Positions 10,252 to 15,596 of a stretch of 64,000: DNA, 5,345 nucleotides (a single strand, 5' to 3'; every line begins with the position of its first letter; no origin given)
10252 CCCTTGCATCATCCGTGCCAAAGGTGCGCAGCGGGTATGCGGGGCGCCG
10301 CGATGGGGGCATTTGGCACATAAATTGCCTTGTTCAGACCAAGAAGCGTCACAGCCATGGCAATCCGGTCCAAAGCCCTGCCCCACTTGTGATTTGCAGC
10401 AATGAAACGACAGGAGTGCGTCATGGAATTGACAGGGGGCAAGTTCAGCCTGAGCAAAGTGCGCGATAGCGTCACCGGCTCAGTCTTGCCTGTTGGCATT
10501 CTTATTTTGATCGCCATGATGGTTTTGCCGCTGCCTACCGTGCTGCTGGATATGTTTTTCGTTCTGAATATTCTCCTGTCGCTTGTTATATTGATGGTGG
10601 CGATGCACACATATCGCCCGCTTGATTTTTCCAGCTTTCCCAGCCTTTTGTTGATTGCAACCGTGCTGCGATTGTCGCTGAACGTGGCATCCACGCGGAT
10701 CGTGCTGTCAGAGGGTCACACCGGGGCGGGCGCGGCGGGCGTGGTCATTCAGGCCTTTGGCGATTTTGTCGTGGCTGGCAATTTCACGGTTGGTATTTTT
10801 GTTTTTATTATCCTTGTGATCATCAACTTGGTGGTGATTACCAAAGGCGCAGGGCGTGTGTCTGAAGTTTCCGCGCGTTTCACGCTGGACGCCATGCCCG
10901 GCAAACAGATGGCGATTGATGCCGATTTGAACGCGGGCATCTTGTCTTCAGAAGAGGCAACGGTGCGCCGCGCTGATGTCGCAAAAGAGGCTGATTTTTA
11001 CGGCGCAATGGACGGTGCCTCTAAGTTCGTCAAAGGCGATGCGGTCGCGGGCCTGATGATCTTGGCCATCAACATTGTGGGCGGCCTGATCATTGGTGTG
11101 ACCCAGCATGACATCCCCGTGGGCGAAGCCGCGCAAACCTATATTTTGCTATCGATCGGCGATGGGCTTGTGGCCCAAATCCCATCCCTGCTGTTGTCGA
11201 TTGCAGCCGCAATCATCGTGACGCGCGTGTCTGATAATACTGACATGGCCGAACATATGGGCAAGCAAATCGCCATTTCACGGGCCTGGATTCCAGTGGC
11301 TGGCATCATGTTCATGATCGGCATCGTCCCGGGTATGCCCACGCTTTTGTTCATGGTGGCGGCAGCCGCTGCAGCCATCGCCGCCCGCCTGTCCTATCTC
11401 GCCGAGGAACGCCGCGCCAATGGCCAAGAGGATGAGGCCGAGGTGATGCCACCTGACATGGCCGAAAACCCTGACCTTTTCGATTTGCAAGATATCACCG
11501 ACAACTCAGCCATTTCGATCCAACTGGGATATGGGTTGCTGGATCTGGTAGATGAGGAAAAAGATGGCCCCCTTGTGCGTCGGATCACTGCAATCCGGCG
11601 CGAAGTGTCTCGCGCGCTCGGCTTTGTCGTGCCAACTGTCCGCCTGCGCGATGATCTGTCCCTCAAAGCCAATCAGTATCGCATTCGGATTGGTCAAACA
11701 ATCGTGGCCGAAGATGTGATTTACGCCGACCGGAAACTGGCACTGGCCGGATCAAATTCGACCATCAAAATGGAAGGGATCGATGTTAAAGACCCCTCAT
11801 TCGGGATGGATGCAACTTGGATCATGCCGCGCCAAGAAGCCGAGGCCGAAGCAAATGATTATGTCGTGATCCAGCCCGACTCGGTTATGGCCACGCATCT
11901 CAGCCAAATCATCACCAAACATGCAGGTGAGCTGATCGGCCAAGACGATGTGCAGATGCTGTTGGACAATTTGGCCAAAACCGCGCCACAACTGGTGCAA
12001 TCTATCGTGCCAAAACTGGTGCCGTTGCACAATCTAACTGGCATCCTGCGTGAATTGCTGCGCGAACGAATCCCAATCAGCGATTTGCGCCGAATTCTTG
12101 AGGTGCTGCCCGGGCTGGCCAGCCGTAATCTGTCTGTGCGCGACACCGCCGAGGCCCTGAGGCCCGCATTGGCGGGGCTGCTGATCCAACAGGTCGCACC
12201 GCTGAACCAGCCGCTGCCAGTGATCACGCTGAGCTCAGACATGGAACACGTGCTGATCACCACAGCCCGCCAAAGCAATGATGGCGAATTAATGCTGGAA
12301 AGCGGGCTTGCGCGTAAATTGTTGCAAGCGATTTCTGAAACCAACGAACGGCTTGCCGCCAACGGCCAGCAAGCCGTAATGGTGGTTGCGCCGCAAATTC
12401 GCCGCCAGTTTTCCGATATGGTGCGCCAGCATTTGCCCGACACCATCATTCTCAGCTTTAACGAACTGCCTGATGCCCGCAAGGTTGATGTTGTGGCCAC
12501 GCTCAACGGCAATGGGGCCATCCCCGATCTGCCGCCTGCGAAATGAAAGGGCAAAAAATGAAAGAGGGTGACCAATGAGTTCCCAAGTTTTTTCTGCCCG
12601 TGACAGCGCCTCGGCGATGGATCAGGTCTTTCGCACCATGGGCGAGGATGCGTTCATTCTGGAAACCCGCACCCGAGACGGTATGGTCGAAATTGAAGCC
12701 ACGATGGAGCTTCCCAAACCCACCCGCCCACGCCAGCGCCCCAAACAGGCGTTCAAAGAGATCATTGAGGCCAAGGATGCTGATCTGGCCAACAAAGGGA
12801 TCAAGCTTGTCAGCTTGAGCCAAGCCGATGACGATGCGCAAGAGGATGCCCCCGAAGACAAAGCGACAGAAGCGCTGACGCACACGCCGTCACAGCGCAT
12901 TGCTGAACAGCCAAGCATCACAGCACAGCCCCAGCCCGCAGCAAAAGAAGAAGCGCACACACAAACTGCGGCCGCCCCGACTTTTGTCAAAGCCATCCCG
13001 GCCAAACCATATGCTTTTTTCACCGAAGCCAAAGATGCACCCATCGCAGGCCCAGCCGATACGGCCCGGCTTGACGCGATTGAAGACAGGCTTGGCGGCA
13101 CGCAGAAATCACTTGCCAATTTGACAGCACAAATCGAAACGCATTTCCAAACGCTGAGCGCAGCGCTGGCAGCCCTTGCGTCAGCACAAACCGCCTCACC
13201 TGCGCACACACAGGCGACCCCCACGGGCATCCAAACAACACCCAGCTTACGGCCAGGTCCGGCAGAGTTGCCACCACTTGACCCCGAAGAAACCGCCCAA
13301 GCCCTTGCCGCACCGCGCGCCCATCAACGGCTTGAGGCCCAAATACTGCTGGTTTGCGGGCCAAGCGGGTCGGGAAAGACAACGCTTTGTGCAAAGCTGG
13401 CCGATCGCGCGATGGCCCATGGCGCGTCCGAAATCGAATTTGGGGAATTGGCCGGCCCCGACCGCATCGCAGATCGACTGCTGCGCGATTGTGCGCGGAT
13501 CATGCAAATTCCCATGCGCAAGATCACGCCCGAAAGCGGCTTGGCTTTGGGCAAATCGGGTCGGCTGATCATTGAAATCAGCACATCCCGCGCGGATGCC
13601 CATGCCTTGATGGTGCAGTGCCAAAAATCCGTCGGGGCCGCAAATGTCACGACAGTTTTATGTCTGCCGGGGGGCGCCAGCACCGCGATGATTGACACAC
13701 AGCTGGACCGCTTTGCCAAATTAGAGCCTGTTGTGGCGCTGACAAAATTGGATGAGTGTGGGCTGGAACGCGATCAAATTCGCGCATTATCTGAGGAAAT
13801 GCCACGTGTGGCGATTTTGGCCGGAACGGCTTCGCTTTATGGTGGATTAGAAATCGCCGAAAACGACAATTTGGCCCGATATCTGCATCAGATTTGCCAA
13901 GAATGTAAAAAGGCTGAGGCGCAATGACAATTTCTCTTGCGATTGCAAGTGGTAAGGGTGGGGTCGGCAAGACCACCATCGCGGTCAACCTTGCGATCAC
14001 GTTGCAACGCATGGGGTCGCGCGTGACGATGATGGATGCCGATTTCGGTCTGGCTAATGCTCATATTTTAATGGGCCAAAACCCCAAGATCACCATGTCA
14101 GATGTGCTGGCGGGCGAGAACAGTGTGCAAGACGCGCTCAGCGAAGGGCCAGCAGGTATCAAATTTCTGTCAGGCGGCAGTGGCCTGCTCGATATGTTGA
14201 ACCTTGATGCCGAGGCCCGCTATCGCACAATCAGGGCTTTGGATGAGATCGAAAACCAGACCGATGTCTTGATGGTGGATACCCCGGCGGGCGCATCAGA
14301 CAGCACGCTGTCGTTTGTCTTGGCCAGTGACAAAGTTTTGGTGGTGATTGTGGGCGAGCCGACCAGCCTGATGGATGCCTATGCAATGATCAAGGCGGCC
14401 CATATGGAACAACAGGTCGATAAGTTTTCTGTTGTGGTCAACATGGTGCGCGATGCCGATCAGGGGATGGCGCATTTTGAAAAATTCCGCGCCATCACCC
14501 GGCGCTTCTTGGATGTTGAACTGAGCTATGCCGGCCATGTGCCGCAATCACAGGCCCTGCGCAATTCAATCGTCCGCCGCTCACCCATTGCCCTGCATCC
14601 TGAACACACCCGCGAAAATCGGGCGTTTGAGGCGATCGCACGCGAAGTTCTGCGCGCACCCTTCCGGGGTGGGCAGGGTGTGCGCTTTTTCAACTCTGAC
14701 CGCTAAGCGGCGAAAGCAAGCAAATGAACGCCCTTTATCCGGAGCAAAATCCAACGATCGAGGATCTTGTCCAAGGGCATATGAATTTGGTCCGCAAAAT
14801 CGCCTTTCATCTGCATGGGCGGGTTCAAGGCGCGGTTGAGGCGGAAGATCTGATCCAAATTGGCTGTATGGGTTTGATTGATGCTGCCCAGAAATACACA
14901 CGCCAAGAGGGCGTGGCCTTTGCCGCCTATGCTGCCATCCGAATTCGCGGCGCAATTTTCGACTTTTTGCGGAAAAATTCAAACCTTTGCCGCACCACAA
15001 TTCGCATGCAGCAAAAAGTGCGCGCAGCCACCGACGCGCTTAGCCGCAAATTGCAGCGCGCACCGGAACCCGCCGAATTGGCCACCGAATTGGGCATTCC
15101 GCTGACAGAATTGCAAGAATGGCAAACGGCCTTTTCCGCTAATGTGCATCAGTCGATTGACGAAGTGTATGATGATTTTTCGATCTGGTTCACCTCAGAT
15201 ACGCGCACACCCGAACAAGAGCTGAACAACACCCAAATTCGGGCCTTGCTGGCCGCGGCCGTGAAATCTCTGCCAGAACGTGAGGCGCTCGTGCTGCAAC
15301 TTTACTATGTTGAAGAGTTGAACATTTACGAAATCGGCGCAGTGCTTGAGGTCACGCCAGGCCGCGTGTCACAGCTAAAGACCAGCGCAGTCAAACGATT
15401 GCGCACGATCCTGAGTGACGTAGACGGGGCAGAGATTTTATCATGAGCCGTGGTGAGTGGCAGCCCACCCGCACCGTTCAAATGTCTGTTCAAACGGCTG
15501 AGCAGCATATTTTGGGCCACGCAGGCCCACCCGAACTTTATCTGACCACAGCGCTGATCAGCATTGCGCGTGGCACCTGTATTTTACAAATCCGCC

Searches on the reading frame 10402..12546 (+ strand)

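Call 19: search_protein_families(library=pfam, proteins=[window:10402-12546:+], max_evalue=0.001)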
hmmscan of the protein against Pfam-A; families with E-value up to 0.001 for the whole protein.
window:10402-12546:+ (714 aa): 1 family
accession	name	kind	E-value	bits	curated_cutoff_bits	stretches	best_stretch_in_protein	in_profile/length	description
PF00771.25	FHIPEP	-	2.9e-237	789.8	29.1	1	37-692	2-655/657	FHIPEP family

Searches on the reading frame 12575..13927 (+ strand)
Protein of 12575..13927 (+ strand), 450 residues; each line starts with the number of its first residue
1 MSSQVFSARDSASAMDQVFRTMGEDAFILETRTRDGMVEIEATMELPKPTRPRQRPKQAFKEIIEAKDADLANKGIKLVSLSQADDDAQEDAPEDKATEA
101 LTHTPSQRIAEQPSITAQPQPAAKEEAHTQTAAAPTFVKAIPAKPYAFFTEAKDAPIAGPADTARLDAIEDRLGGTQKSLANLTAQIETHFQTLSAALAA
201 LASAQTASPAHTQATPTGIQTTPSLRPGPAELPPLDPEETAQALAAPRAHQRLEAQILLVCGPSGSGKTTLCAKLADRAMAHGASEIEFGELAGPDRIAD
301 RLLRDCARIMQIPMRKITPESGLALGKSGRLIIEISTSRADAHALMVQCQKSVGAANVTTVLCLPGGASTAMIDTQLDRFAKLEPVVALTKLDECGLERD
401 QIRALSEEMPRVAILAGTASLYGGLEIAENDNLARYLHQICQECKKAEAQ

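Call 19: search_protein_families(library=pfam, proteins=[window:12575-13927:+], max_evalue=0.001)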
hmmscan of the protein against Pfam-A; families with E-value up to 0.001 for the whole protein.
window:12575-13927:+ (450 aa): 6 families
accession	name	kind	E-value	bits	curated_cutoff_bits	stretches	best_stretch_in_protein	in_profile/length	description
PF13401.12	AAA_22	-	3.6e-07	31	27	1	254-361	4-87/130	AAA domain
PF03193.22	RsgA_GTPase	-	2.7e-05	24.5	30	0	249-279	100-130/174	RsgA GTPase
PF00448.28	SRP54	-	0.00017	21.7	22.7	1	256-283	2-29/196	SRP54-type protein, GTPase domain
PF20720.3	nSTAND3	-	0.00026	21.2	27.2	1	249-285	10-47/155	Novel STAND NTPase 3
PF13671.12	AAA_33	-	0.00061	20.6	27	0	258-279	2-24/143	AAA domain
PF13191.12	AAA_16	-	0.00072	20.5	32.6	1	244-282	16-51/167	AAA ATPase domain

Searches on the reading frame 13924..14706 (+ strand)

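Call 19: search_protein_families(library=pfam, proteins=[window:13924-14706:+], max_evalue=0.001)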
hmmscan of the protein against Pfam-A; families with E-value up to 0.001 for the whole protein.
window:13924-14706:+ (260 aa): 8 families
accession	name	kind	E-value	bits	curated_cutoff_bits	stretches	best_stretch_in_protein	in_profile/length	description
PF10609.15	ParA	-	2e-22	80.2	27.1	1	5-242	6-245/246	NUBPL iron-transfer P-loop NTPase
PF01656.29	CbiA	-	3.6e-19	69.4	25.4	1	5-221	1-124/125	CobQ/CobB/MinD/ParA nucleotide binding domain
PF13614.12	AAA_31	-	2e-17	64.2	27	1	5-158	4-163/177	AAA domain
PF00142.24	Fer4_NifH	-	2.9e-08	33.9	25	1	9-245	6-247/271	4Fe-4S iron sulfur cluster binding proteins, NifH/frxC family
PF09140.17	MipZ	-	5e-08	33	20.7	1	7-183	5-167/262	ATPase MipZ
PF06564.18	CBP_BcsQ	-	9.3e-07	29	21.3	1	5-177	4-180/234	Cellulose biosynthesis protein BcsQ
PF02374.21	ArsA_ATPase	-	4e-06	26.7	24.3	1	7-40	5-38/305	Anion-transporting ATPase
PF20720.3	nSTAND3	-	0.00042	20.5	27.2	0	7-71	21-83/155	Novel STAND NTPase 3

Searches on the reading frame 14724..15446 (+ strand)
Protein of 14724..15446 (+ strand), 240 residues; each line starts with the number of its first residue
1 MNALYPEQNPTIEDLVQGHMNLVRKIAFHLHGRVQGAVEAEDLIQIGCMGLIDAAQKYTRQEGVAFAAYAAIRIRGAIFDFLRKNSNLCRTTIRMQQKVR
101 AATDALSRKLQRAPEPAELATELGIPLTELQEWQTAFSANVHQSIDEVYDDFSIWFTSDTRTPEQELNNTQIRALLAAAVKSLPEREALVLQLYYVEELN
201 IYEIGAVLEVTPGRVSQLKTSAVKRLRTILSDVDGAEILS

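Call 19: search_protein_families(library=pfam, proteins=[window:14724-15446:+], max_evalue=0.001)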
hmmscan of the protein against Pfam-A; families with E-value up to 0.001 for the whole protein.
window:14724-15446:+ (240 aa): 4 families
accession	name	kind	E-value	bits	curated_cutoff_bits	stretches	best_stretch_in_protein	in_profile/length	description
PF04542.20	Sigma70_r2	-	7.7e-16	58.1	24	1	15-86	1-69/71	Sigma-70 region 2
PF04545.22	Sigma70_r4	-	3e-14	52.7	24.1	1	180-227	2-49/50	Sigma-70, region 4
PF04539.22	Sigma70_r3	-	3.6e-07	30.6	25.3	1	98-133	5-40/78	Sigma-70 region 3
PF08281.18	Sigma70_r4_2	-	4.1e-07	30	25.7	1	175-226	3-54/54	Sigma-70, region 4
